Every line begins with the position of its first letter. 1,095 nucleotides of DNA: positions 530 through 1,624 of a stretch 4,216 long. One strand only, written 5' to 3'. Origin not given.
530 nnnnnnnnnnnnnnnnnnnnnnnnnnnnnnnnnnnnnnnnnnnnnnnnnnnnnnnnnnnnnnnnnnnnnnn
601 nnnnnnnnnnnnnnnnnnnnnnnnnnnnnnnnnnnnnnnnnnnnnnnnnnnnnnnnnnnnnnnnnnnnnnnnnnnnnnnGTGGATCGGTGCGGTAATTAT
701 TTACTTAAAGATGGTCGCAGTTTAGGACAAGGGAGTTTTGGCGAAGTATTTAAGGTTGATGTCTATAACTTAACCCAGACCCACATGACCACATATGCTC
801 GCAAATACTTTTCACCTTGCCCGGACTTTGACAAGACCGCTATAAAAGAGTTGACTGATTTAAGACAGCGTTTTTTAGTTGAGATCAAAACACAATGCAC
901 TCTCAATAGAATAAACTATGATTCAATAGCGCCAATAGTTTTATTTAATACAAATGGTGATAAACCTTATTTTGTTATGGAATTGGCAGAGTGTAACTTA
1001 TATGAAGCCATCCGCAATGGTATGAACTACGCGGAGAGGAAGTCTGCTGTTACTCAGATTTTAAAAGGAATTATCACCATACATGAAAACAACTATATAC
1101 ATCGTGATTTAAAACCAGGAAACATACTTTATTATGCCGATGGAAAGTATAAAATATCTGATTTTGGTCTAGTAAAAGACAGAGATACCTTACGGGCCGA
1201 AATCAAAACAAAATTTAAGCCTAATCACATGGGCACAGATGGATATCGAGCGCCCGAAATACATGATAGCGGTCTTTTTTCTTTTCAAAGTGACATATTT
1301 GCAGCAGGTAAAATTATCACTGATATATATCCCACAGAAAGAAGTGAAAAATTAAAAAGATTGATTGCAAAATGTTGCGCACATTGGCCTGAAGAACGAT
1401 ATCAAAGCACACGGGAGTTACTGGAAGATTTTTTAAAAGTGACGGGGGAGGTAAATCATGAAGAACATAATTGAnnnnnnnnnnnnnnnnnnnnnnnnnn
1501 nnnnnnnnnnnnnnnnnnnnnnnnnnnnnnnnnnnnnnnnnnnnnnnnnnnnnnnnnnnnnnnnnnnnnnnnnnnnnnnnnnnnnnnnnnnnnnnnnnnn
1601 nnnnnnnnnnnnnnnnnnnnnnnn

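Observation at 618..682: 12-codon uORF whose stop codon sits inside the kinase Shine-Dalgarno; kinase starts at GTG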

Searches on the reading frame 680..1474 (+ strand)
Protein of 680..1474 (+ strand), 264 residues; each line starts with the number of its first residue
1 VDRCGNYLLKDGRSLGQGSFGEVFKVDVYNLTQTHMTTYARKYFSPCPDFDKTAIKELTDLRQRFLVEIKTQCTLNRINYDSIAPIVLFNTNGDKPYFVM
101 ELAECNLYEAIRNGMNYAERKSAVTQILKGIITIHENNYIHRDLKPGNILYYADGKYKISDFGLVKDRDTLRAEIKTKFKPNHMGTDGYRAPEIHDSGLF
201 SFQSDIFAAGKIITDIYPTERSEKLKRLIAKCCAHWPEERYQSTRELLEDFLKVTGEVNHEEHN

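Call 5: search_protein_families(library=pfam, proteins=[window:680-1474:+], max_evalue=0.01)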
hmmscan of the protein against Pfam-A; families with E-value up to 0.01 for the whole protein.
window:680-1474:+ (264 aa): 4 families
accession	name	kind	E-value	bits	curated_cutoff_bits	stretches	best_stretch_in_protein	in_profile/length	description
PF00069.31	Pkinase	-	1.4e-31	110.3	31.7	1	11-215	3-189/263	Protein kinase domain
PF07714.23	PK_Tyr_Ser-Thr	-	7e-21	75.1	23.1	1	12-216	4-197/258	Protein tyrosine and serine/threonine kinase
PF03109.22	ABC1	-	0.00012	21.8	22.9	1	132-169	181-218/244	ABC1 atypical kinase-like domain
PF14531.12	Kinase-like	-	0.003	17.3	25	1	124-216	151-244/289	Kinase-like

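Call 10: search_protein_families(library=padloc, proteins=[window:680-1474:+], max_evalue=0.01)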
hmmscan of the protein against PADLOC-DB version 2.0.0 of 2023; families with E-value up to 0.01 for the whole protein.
window:680-1474:+ (264 aa): 33 families (the best 25 are shown)
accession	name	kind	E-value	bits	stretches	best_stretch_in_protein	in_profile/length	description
PDLC04138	mad6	-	1.1e-37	128.3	1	10-213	54-246/659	mads_6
PDLC04047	PD-T4-6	-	1.2e-32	111.4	1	13-213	16-202/327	-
PDLC04042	PD-T4-6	-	7.8e-26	89.4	1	13-212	15-201/292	-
PDLC02375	Stk2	-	2.6e-25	87.1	1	60-260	162-360/500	-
PDLC04057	PD-T4-6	-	4.6e-24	83.2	2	81-213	68-200/443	-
PDLC04053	PD-T4-6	-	1.1e-22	78.9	1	4-213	8-201/311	-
PDLC03920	MkoA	-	4.9e-20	69.5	1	60-259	50-282/1112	-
PDLC04044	PD-T4-6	-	5.3e-20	69.9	1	13-213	38-229/372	-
PDLC04060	PD-T4-6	-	1.1e-19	68.7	1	55-215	45-201/486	-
PDLC04054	PD-T4-6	-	2.3e-19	68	1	55-213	47-203/347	-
PDLC04045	PD-T4-6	-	2.4e-16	57.6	1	15-216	41-237/350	-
PDLC04043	PD-T4-6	-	5.3e-16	56.7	1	58-210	55-204/452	-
PDLC04061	PD-T4-6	-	6.1e-16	57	1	92-212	90-212/510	-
PDLC04051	PD-T4-6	-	9.8e-16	55.7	1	4-213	24-231/476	-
PDLC04048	PD-T4-6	-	1.4e-15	55.6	1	63-215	56-204/354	-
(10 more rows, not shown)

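Call 13: find_homologous_proteins(query=window:680-1471:+, max_evalue=1e-10)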
Query window:680-1471:+ (264 aa): 129 proteins with E <= 1e-10 among 1832 candidates; the best 120 are listed.
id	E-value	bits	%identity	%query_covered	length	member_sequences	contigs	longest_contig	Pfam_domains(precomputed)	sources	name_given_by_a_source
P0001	4.9e-165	565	92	100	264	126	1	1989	PF07714.24,PF00069.32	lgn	-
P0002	3.3e-146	504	84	97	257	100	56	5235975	PF07714.24,PF00069.32,PF14531.13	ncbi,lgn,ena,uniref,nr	ncbi:serine/threonine protein kinase [Escherichia coli]|uniref:Serine/threonine protein kinase n=1 T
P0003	4.6e-129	448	77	97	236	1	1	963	PF07714.24,PF00069.32,PF14531.13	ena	-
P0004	1.3e-120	420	70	96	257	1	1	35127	PF07714.24,PF00069.32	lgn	-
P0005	1.4e-115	403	68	96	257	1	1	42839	PF07714.24,PF00069.32,PF14531.13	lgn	-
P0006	2.5e-114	399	68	97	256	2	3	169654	PF07714.24,PF00069.32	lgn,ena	-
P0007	2.6e-112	393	66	97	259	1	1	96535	PF07714.24,PF00069.32,PF14531.13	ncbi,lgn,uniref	ncbi:protein kinase domain-containing protein [Xenorhabdus bovienii]|uniref:protein kinase domain-co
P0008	8.6e-111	388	66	97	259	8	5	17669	PF07714.24,PF00069.32,PF03109.23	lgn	-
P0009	2.0e-109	383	66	97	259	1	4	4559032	PF07714.24,PF00069.32,PF14531.13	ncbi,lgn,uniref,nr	ncbi:serine/threonine protein kinase [Xenorhabdus griffiniae]|uniref:Protein kinase n=1 Tax=Xenorhab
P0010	5.3e-109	382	67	96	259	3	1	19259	PF07714.24,PF00069.32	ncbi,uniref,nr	ncbi:protein kinase domain-containing protein [Photorhabdus sp. CRCIA-P01]|uniref:protein kinase dom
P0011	1.4e-108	380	65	97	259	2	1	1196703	PF07714.24,PF00069.32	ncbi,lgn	-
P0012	2.0e-108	380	67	95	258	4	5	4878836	PF07714.24,PF00069.32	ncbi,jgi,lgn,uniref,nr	ncbi:protein kinase domain-containing protein [Enterobacter asburiae]|jgi:serine/threonine-protein k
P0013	5.4e-108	378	65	97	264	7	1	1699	PF07714.24,PF00069.32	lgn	-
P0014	1.3e-106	374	63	98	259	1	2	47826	PF07714.24,PF00069.32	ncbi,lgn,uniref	ncbi:protein kinase domain-containing protein [Dickeya undicola]|uniref:protein kinase domain-contai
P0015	7.1e-103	362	63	97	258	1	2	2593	PF07714.24,PF00069.32,PF14531.13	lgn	-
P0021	1.8e-101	357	61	95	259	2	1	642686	PF07714.24,PF00069.32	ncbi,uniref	ncbi:protein kinase [Providencia manganoxydans]|uniref:protein kinase domain-containing protein n=1 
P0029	2.6e-99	350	61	98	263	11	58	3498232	PF07714.24,PF00069.32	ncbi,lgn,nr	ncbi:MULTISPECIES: protein kinase domain-containing protein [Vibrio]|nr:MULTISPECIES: protein kinase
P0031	1.3e-98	348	60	95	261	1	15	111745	PF07714.24,PF00069.32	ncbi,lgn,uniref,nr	ncbi:protein kinase [Photobacterium phosphoreum]|uniref:Protein kinase n=1 Tax=Photobacterium phosph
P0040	7.5e-97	342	60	97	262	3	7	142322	PF07714.24,PF00069.32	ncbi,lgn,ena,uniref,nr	ncbi:protein kinase [Aeromonas veronii]|uniref:protein kinase domain-containing protein n=1 Tax=Aero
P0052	1.1e-93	332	59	97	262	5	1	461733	PF07714.24,PF00069.32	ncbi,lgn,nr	ncbi:protein kinase family protein [Acinetobacter baumannii]|nr:protein kinase family protein [Acine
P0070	3.8e-77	277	53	94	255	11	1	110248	PF07714.24,PF00069.32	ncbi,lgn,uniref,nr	ncbi:protein kinase [Pantoea agglomerans]|uniref:protein kinase domain-containing protein n=1 Tax=En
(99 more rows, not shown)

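Call 14: find_related_loci(query=window:680-1471:+, collection=genome_contigs, flank=3000)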
Query window:680-1471:+ (264 aa) in genome_contigs; peptide patterns used: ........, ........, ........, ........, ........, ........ (x = any residue, [..] = any of these).
61 stretches matched a pattern; 8 encode a relative of the query (tblastn E <= 1e-3); 8 distinct loci.
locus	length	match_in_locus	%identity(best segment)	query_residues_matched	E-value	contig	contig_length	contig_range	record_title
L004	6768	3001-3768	83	1-256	1e-150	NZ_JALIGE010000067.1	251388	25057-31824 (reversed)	Scandinavium hiltneri strain H11S7 NODE_10_length_251388_cov_77.981159, whole genome shotgun sequence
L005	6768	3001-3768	81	1-256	3e-140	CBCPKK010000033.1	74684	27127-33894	uncultured Buttiauxella sp. strain SF967 genome assembly, contig: 22, whole genome shotgun sequence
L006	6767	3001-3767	80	1-256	9e-122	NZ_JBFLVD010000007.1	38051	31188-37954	Scandinavium sp. UTDF21-P1B CNTSAP1B_S431_contig_7, whole genome shotgun sequence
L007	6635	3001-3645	28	3-222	2e-14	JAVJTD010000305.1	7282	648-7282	MAG: Planctomycetota bacterium isolate G1-WW12-33 k141_48586, whole genome shotgun sequence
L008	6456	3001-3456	30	15-177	1e-9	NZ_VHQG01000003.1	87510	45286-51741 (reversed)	Schumannella soli strain 10F1D-1 scaffold5, whole genome shotgun sequence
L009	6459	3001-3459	28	15-178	3e-9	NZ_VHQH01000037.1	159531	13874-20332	Schumannella sp. 10F1B-5-1 scaffold73, whole genome shotgun sequence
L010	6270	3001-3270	36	126-213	5e-9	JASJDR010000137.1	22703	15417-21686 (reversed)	MAG: Xenococcus sp. MO_188.B8 MO_188.c_2427, whole genome shotgun sequence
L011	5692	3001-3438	24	13-169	7e-8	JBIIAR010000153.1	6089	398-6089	MAG: Microbacteriaceae bacterium isolate ME2000-06-06pf_3300042549_group1_bin129 Rohwer_bin135_scaffold_10937_c2, whole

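Call 19: find_related_loci(query=A3, collection=metagenome_contigs, flank=2000)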
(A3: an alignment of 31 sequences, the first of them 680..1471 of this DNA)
Query A3 (264 aa) in metagenome_contigs; peptide patterns used: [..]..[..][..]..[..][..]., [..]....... (x = any residue, [..] = any of these).
600 stretches matched a pattern (row limit reached: there are more); 391 encode a relative of the query (tblastn E <= 1e-3); the best 80 are kept; 80 distinct loci.
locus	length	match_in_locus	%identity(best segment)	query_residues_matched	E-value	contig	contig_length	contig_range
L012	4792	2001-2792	100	1-264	0e+0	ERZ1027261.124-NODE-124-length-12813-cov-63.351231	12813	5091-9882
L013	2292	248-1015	91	1-256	1e-174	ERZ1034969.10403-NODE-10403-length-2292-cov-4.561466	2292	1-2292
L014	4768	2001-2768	83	1-256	3e-150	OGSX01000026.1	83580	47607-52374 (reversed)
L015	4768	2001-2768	82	1-256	8e-149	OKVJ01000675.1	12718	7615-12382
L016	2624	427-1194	82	1-256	8e-157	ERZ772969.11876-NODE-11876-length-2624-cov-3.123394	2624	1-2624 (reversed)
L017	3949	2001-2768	82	1-256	2e-150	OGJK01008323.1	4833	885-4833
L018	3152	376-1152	71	1-256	1e-127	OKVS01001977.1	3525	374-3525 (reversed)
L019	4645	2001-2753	60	1-251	3e-101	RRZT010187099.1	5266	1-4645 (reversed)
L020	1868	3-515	65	86-256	1e-77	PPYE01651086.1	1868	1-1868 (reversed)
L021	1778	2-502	62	86-252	1e-66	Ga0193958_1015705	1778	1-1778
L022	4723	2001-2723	36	5-252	3e-44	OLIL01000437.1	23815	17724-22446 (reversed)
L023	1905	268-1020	37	1-256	2e-44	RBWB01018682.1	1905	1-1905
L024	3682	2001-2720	36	5-251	1e-43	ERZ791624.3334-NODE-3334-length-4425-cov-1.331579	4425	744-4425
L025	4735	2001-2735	36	1-251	2e-41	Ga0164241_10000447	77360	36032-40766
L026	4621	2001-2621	37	5-216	7e-39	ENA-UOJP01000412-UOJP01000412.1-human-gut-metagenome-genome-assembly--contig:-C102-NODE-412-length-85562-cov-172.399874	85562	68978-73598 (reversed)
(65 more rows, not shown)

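Call 20: find_related_loci(query=A3, collection=viral_contigs, flank=2500)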
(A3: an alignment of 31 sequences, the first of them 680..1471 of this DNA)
Query A3 (264 aa) in viral_contigs; peptide patterns used: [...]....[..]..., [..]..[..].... (x = any residue, [..] = any of these).
529 stretches matched a pattern; 414 encode a relative of the query (tblastn E <= 1e-3); the best 80 are kept; 80 distinct loci.
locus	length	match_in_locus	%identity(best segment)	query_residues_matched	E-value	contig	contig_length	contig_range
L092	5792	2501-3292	100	1-264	0e+0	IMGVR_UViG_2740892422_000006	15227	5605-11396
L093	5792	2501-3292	100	1-264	0e+0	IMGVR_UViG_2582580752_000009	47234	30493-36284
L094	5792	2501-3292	100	1-264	0e+0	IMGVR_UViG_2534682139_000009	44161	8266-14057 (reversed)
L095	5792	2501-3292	100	1-264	0e+0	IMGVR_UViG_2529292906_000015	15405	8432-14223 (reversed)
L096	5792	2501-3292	100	1-264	0e+0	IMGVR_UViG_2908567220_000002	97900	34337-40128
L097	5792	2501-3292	100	1-264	0e+0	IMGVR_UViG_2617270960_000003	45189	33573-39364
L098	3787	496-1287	100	1-264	0e+0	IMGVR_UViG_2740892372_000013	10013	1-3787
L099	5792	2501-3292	100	1-264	0e+0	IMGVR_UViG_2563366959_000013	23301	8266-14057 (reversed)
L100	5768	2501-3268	82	1-256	9e-142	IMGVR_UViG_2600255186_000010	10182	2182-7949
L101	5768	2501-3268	66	1-256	1e-118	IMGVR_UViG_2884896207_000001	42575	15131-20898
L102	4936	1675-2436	66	1-254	3e-114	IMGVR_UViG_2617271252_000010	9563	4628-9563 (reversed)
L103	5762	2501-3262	66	1-254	2e-114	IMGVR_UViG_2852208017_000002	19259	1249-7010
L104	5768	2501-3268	63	1-256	6e-113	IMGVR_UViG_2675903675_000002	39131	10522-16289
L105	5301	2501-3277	62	1-258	4e-103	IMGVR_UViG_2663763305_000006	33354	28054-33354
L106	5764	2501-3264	70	1-254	3e-103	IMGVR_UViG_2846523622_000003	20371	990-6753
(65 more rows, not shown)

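Call 32: find_encoding_contigs(protein=P0029, flank=1500, max_places=2)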
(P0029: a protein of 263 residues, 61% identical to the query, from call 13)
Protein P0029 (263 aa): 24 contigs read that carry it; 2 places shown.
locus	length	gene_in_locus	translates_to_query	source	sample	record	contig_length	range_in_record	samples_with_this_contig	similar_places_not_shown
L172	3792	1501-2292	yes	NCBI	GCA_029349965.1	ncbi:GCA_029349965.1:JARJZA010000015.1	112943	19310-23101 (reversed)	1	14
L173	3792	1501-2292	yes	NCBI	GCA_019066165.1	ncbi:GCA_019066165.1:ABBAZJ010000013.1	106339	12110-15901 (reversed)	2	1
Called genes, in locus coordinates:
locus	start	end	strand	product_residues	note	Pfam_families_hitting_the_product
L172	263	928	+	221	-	PF00106:adh_short, PF01370:Epimerase (faint), PF08659:KR, PF13561:adh_short_C2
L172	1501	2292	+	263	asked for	PF00069:Pkinase, PF07714:PK_Tyr_Ser-Thr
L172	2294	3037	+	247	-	PF13672:PP2C_2, PF00481:PP2C (weak)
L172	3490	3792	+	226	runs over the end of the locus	-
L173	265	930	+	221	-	PF00106:adh_short, PF08659:KR, PF13561:adh_short_C2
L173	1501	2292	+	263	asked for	PF00069:Pkinase, PF07714:PK_Tyr_Ser-Thr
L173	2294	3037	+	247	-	PF13672:PP2C_2, PF00481:PP2C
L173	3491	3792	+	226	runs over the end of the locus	-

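Call 33: find_encoding_contigs(protein=P0040, flank=1500, max_places=2)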
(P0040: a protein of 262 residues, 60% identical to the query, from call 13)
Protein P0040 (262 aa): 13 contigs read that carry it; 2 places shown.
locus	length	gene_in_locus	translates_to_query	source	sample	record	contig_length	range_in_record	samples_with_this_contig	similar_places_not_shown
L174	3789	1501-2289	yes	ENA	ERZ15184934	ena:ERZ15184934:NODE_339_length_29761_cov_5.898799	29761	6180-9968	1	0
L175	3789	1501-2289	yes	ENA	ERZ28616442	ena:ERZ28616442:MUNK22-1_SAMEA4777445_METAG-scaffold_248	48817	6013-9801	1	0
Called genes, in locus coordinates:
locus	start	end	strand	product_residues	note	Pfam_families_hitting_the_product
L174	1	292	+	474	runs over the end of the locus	PF00939:Na_sulph_symp, PF03600:CitMHS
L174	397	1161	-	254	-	PF00753:Lactamase_B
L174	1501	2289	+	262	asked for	PF00069:Pkinase, PF07714:PK_Tyr_Ser-Thr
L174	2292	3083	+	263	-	PF13672:PP2C_2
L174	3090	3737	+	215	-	PF15956:DUF4760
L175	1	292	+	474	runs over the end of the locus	PF00939:Na_sulph_symp, PF03600:CitMHS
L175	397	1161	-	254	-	PF00753:Lactamase_B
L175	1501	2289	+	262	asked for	PF00069:Pkinase, PF07714:PK_Tyr_Ser-Thr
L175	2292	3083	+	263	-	PF13672:PP2C_2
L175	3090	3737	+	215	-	PF15956:DUF4760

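Call 34: find_encoding_contigs(protein=P0052, flank=1500, max_places=2)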
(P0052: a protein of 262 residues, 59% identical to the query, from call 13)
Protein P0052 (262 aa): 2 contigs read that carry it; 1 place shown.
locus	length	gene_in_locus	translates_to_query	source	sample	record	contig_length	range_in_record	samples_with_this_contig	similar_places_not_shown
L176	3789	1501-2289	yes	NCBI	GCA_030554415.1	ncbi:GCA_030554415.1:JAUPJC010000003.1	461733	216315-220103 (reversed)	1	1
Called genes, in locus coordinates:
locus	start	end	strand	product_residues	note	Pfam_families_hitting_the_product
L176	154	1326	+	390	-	PF22014:DUF6932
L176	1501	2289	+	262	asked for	PF00069:Pkinase, PF07714:PK_Tyr_Ser-Thr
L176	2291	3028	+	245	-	PF00481:PP2C, PF13672:PP2C_2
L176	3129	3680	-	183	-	PF00440:TetR_N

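Call 35: find_encoding_contigs(protein=P0012, flank=1500, max_places=2)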
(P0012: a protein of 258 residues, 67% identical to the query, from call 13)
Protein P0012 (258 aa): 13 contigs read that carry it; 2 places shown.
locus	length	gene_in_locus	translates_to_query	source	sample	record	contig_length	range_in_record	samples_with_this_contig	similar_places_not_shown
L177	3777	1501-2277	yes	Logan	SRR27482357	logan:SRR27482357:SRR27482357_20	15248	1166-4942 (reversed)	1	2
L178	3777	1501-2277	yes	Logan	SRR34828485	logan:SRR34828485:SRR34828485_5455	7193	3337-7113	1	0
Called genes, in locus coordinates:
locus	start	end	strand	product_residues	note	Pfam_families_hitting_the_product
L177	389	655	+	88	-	PF08681:TacA1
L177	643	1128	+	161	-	PF00583:Acetyltransf_1 (weak), PF13673:Acetyltransf_10, PF13508:Acetyltransf_7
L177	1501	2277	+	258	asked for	PF00069:Pkinase, PF07714:PK_Tyr_Ser-Thr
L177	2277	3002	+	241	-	PF00481:PP2C (weak), PF13672:PP2C_2 (weak)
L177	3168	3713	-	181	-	-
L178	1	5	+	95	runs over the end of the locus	PF05016:ParE_toxin, PF15781:ParE-like_toxin (weak)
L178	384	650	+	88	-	PF08681:TacA1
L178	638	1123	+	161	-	PF00583:Acetyltransf_1 (weak), PF13673:Acetyltransf_10, PF13508:Acetyltransf_7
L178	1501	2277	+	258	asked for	PF00069:Pkinase, PF07714:PK_Tyr_Ser-Thr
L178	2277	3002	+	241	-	PF00481:PP2C (weak), PF13672:PP2C_2 (weak)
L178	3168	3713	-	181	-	-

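Call 36: find_encoding_contigs(protein=P0014, flank=1500, max_places=1)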
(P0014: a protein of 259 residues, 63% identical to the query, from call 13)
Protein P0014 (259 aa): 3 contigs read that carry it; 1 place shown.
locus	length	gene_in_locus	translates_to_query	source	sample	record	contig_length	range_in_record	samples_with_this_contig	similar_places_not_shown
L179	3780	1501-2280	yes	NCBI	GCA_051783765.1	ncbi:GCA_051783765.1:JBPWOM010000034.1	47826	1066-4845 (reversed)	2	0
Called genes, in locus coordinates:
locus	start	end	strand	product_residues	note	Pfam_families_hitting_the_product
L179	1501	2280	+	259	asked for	PF00069:Pkinase, PF07714:PK_Tyr_Ser-Thr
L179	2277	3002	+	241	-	PF13672:PP2C_2 (weak)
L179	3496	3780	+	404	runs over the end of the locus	PF12686:DUF3800 (weak)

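Call 37: find_encoding_contigs(protein=P0021, flank=1500, max_places=1)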
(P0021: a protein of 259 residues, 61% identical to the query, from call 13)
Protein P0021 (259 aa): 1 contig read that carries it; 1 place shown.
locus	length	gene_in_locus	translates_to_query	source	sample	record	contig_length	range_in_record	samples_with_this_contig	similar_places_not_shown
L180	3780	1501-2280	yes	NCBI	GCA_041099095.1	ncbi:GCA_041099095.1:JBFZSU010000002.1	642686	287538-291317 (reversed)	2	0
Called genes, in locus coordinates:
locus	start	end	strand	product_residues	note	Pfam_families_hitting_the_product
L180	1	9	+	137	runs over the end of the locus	PF16931:Phage_holin_8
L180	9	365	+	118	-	-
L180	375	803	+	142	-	-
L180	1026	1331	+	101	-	PF23793:LysC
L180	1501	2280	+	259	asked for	PF00069:Pkinase, PF07714:PK_Tyr_Ser-Thr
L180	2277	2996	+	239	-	PF00481:PP2C, PF13672:PP2C_2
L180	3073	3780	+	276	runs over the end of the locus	-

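Call 38: find_encoding_contigs(protein=P0031, flank=1500, max_places=1)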
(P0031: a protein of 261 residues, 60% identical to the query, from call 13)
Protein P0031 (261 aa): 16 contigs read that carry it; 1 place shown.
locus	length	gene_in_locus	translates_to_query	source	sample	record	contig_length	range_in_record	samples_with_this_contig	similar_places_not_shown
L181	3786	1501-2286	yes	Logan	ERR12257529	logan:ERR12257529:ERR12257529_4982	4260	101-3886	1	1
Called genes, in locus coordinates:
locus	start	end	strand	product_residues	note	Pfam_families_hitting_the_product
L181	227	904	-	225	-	-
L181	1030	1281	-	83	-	-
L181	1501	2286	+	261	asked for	PF00069:Pkinase, PF07714:PK_Tyr_Ser-Thr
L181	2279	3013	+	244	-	PF00481:PP2C (weak), PF13672:PP2C_2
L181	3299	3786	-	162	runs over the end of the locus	PF08378:NERD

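Call 39: find_encoding_contigs(protein=P0070, flank=1500, max_places=1)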
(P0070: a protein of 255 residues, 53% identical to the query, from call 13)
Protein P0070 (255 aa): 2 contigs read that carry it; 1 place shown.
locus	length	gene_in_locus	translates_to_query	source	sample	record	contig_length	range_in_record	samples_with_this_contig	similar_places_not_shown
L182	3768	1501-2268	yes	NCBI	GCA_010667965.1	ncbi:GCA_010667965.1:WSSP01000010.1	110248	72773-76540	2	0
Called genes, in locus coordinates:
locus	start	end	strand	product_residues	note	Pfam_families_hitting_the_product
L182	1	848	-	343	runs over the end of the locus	PF00589:Phage_integrase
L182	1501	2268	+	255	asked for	PF00069:Pkinase, PF07714:PK_Tyr_Ser-Thr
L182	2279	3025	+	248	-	PF00481:PP2C, PF13672:PP2C_2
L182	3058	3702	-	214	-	-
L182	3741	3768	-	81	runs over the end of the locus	-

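Call 65: find_encoding_contigs(protein=P0001, flank=400, max_places=10)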
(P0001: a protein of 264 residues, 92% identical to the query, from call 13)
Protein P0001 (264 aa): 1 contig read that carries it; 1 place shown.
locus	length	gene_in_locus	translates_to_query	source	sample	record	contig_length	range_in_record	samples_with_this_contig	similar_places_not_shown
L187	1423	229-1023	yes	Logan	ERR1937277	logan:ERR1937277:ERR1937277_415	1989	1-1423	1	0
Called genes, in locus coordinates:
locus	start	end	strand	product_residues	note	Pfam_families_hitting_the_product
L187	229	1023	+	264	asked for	PF00069:Pkinase, PF07714:PK_Tyr_Ser-Thr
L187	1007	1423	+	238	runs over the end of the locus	PF13672:PP2C_2 (weak)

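Call 66: find_encoding_contigs(protein=P0002, flank=400, max_places=10)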
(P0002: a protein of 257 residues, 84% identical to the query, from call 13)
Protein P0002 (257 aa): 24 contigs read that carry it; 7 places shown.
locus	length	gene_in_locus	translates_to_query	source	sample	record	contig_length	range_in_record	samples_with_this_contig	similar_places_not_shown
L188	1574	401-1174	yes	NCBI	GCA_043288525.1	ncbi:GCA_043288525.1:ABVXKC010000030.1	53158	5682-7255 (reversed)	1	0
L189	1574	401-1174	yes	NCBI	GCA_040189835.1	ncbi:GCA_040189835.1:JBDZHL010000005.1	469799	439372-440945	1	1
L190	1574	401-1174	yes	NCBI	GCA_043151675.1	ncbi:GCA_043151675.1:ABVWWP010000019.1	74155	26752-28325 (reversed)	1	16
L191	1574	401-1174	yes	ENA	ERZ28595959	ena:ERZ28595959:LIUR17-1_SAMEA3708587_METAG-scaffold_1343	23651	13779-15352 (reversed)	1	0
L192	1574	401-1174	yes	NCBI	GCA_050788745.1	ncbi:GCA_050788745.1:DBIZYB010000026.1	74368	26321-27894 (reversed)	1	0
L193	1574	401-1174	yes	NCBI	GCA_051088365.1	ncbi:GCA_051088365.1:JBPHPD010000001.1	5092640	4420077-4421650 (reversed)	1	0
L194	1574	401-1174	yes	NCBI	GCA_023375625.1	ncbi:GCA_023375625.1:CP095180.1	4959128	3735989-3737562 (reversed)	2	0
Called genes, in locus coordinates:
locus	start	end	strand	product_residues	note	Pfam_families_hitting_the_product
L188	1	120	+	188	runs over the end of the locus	PF07455:Psu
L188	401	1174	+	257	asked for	PF00069:Pkinase, PF07714:PK_Tyr_Ser-Thr, PF14531:Kinase-like (weak)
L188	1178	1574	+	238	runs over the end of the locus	PF13672:PP2C_2 (weak)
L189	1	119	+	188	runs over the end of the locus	PF07455:Psu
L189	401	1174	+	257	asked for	PF00069:Pkinase, PF07714:PK_Tyr_Ser-Thr, PF14531:Kinase-like (weak)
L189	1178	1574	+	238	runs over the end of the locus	PF13672:PP2C_2 (weak)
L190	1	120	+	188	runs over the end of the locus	PF07455:Psu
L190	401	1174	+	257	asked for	PF00069:Pkinase, PF07714:PK_Tyr_Ser-Thr, PF14531:Kinase-like (weak)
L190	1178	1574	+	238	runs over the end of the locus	PF13672:PP2C_2 (weak)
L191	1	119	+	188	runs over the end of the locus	PF07455:Psu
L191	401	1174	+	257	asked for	PF00069:Pkinase, PF07714:PK_Tyr_Ser-Thr, PF14531:Kinase-like (weak)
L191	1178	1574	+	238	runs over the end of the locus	PF13672:PP2C_2 (weak)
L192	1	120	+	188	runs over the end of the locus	PF07455:Psu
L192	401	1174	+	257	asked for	PF00069:Pkinase, PF07714:PK_Tyr_Ser-Thr, PF14531:Kinase-like (weak)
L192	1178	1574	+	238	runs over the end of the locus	PF13672:PP2C_2 (weak)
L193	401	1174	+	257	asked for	PF00069:Pkinase, PF07714:PK_Tyr_Ser-Thr, PF14531:Kinase-like (weak)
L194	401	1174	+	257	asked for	PF00069:Pkinase, PF07714:PK_Tyr_Ser-Thr, PF14531:Kinase-like (weak)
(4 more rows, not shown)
